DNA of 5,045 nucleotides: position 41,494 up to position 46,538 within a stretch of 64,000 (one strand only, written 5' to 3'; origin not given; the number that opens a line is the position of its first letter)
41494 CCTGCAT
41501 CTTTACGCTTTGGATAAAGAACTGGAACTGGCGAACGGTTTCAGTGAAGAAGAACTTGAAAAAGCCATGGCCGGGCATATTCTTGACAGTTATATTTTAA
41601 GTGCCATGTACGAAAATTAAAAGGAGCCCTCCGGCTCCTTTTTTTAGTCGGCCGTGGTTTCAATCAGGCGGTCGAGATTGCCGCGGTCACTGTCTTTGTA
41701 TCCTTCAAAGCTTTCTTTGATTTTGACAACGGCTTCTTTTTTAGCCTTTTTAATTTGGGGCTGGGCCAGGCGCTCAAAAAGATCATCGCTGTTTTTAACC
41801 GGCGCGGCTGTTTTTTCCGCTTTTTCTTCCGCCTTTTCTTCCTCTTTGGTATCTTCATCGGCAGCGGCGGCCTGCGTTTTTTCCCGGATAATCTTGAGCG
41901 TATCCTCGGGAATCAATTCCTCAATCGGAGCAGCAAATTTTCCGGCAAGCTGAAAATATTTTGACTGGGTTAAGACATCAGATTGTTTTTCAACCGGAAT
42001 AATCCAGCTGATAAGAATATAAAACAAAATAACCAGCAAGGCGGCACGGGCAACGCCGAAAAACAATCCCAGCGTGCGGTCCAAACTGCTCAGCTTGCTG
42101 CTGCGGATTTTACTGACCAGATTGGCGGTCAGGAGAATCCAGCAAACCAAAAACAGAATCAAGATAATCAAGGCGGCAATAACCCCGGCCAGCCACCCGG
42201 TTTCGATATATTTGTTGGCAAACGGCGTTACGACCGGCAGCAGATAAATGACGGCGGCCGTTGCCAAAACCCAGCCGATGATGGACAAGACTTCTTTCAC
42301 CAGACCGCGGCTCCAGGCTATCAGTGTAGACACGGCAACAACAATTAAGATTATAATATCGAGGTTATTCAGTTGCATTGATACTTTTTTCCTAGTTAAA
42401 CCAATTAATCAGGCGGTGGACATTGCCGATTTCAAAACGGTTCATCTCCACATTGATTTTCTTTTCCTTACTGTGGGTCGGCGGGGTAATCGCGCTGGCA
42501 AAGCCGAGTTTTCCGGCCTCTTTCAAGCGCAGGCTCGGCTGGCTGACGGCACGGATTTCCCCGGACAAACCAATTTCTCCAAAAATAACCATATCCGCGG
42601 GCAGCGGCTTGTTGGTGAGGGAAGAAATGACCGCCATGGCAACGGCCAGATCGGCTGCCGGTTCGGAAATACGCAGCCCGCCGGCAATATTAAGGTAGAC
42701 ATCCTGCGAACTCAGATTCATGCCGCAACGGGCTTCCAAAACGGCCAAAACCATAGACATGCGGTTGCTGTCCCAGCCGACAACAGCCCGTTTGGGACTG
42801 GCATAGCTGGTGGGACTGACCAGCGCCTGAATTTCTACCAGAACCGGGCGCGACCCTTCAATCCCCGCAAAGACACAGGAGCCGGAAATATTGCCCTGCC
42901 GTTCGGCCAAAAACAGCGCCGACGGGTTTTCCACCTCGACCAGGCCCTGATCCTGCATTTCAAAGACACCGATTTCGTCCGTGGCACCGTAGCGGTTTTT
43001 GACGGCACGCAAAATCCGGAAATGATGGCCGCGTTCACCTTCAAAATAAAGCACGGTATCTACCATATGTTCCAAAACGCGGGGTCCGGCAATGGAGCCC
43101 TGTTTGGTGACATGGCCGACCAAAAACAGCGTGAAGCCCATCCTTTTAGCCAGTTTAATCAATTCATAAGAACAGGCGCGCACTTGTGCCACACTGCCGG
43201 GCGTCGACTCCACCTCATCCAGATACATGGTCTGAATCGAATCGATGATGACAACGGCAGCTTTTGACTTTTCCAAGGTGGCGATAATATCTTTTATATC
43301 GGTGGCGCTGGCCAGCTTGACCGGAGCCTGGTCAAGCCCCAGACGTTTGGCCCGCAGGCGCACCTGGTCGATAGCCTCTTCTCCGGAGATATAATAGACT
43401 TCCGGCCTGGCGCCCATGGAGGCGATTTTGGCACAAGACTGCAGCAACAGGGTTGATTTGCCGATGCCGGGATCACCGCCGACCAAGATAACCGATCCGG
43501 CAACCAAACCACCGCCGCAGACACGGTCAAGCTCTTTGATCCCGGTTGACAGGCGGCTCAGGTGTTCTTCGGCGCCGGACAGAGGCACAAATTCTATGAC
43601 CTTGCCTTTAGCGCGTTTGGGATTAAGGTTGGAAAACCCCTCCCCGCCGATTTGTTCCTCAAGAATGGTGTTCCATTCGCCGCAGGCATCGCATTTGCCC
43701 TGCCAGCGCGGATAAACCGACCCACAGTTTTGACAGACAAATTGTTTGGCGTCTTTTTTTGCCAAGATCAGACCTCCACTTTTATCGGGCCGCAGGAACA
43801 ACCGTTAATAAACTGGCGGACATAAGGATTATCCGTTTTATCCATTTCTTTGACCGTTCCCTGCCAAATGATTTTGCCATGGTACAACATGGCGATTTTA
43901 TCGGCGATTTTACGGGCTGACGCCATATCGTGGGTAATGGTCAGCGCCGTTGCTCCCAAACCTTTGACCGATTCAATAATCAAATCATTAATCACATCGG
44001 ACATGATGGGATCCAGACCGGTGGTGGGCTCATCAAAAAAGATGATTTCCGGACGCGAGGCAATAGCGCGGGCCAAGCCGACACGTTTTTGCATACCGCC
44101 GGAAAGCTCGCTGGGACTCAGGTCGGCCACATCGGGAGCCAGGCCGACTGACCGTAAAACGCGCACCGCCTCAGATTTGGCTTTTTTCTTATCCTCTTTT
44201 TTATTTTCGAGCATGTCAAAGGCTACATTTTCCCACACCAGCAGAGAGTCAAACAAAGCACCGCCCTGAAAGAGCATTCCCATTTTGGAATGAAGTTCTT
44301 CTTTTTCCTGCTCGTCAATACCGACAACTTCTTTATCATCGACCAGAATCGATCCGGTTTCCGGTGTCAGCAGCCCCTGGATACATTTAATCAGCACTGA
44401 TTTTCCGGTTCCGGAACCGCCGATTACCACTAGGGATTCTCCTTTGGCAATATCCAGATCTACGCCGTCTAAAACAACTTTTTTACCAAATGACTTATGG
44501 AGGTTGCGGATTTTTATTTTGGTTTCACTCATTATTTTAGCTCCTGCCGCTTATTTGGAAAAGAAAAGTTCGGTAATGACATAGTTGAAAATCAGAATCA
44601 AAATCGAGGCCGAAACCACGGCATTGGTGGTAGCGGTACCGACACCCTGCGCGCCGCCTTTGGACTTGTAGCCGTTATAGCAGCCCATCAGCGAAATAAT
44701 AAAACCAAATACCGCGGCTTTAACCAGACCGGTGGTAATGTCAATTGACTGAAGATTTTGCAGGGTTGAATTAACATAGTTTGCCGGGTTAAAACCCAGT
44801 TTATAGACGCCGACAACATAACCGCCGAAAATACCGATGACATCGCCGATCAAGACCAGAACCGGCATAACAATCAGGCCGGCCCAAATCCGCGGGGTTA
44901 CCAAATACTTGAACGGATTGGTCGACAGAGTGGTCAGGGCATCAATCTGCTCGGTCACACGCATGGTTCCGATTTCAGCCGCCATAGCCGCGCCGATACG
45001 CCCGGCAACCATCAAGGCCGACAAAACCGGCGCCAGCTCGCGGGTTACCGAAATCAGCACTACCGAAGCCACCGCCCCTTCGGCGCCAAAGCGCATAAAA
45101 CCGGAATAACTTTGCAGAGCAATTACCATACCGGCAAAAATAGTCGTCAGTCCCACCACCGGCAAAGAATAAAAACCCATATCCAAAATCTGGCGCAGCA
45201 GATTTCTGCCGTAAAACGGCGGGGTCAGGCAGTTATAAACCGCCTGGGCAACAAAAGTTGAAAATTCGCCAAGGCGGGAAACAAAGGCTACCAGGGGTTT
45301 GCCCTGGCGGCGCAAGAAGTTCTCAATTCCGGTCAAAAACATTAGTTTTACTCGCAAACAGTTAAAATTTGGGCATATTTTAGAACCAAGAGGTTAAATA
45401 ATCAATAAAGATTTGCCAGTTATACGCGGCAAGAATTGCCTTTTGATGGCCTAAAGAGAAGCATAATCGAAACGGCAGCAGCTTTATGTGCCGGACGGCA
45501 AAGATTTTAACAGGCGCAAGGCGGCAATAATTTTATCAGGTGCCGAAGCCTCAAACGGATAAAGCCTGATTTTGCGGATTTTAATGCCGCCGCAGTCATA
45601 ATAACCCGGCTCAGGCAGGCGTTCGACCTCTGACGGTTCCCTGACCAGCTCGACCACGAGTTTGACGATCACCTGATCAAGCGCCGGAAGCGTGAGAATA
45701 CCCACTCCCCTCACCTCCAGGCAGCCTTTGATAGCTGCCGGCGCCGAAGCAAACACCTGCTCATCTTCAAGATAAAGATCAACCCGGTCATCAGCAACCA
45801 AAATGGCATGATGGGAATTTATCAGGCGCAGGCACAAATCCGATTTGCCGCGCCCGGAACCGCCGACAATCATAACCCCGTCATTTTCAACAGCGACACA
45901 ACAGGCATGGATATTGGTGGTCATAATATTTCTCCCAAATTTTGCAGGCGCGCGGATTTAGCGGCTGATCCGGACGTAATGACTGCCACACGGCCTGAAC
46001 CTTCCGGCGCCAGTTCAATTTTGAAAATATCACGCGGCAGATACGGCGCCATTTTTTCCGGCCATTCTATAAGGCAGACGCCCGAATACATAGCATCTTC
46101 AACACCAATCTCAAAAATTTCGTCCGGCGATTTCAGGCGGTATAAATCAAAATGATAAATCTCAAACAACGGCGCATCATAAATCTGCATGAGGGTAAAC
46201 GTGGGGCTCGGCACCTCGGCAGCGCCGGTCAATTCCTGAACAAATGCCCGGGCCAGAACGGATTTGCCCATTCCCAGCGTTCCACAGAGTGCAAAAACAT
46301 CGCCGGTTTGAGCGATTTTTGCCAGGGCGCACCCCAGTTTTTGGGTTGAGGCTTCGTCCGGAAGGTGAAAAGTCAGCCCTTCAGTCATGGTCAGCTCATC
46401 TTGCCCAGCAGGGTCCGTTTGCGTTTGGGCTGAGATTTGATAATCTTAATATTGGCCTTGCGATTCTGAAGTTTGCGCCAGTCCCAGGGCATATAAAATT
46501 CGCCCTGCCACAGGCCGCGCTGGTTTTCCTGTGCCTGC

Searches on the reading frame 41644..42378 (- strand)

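Call 33: search_protein_families(library=pfam, proteins=[window:41644-42378:-], max_evalue=0.0001)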
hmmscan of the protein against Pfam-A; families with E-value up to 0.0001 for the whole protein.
window:41644-42378:- (244 aa): 1 family
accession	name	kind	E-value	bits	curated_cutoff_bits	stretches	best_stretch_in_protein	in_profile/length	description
PF02674.22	Colicin_V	-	6.1e-28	98.1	29.3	1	6-146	1-140/144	Colicin V production protein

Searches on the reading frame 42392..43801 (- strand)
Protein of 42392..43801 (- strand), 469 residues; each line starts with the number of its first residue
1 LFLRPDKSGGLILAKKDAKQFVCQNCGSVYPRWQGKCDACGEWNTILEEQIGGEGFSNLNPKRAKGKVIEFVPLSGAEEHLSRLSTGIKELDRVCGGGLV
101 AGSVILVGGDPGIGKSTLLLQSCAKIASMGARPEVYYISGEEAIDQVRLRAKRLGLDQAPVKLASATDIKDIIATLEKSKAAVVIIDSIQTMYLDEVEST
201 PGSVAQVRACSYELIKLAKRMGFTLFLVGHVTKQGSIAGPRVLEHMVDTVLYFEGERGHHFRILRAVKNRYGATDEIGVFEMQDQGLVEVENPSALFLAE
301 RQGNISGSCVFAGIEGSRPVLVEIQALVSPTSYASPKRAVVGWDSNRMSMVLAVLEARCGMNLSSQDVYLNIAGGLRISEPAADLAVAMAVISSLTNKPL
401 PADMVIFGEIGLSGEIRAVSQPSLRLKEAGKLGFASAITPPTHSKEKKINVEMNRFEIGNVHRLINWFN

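Call 24: find_encoding_contigs(protein=window:42392-43801:-, flank=10000, max_places=2)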
Protein window:42392-43801:- (469 aa): no gene with exactly this product is on record in the collection.

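Call 33: search_protein_families(library=pfam, proteins=[window:42392-43801:-], max_evalue=0.0001)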
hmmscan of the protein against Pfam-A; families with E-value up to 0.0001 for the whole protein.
window:42392-43801:- (469 aa): 9 families
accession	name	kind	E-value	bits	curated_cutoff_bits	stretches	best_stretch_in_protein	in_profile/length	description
PF13481.12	AAA_25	-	2.3e-19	70.3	27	1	83-235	14-194/195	AAA domain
PF06745.19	ATPase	-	2.8e-18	66.6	26.6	2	85-159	2-75/231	KaiC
PF18073.7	Zn_ribbon_LapB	-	1.1e-10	41.5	25.7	1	21-46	1-26/28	Rubredoxin metal binding domain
PF03796.21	DnaB_C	-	4.7e-08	33.2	27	1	84-197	2-117/255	DnaB-like helicase C terminal domain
PF13541.12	ChlI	-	1.3e-07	32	27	1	353-441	31-119/121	Subunit ChlI of Mg-chelatase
PF00154.27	RecA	-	1.7e-05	24.9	27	1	77-192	26-142/262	recA bacterial DNA recombination protein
PF08423.17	Rad51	-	3e-05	23.8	22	0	81-232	5-176/244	Rad51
PF09848.15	SLFN-g3_helicase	-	8.3e-05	22.5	24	0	103-230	2-123/354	Schlafen group 3, DNA/RNA helicase domain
PF25199.1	nSTAND_NTPase5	-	9.5e-05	22.7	34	0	102-186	41-129/145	Novel STAND NTPase 5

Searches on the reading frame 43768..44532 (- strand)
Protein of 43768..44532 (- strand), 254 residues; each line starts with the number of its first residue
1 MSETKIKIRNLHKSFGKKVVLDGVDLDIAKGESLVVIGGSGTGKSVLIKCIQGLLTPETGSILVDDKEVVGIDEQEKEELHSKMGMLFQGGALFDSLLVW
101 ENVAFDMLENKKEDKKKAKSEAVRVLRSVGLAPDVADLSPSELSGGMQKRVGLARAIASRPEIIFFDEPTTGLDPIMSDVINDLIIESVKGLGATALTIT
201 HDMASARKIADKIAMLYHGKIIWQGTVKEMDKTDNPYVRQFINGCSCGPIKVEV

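Call 33: search_protein_families(library=pfam, proteins=[window:43768-44532:-], max_evalue=0.0001)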
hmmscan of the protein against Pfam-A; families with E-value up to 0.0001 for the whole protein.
window:43768-44532:- (254 aa): 2 families
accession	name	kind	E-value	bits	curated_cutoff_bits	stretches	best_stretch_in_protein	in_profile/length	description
PF00005.33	ABC_tran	-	6.1e-32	111.5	25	1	21-171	1-137/137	ABC transporter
PF13304.12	AAA_21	-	1.3e-07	32.4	27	0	136-202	231-299/304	AAA domain, putative AbiEii toxin, Type IV TA system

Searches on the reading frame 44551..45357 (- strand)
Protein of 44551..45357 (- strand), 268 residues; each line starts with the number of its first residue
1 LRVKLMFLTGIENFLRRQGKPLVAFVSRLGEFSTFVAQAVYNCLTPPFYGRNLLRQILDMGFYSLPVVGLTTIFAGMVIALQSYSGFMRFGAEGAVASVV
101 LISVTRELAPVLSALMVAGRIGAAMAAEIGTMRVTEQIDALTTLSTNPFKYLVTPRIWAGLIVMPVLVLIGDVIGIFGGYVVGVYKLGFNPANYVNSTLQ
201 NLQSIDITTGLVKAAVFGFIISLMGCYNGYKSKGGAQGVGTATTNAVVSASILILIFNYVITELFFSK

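Call 33: search_protein_families(library=pfam, proteins=[window:44551-45357:-], max_evalue=0.0001)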
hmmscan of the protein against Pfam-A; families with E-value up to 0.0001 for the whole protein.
window:44551-45357:- (268 aa): 1 family
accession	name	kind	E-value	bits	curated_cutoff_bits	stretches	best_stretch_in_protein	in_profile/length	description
PF02405.21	MlaE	-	1e-80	270.8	22.5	1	54-263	2-211/212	Permease MlaE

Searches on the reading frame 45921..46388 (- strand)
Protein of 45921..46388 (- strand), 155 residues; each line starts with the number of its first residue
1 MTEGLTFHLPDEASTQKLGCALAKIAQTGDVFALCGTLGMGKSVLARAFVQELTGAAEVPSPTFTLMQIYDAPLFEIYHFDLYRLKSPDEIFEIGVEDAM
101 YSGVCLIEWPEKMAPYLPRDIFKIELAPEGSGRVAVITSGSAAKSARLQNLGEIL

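Call 33: search_protein_families(library=pfam, proteins=[window:45921-46388:-], max_evalue=0.0001)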
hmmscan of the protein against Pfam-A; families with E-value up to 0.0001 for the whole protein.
window:45921-46388:- (155 aa): 1 family
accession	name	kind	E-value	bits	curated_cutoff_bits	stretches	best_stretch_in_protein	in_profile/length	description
PF02367.23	TsaE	-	1.1e-35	122.8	26.6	1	10-129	2-121/128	Threonylcarbamoyl adenosine biosynthesis protein TsaE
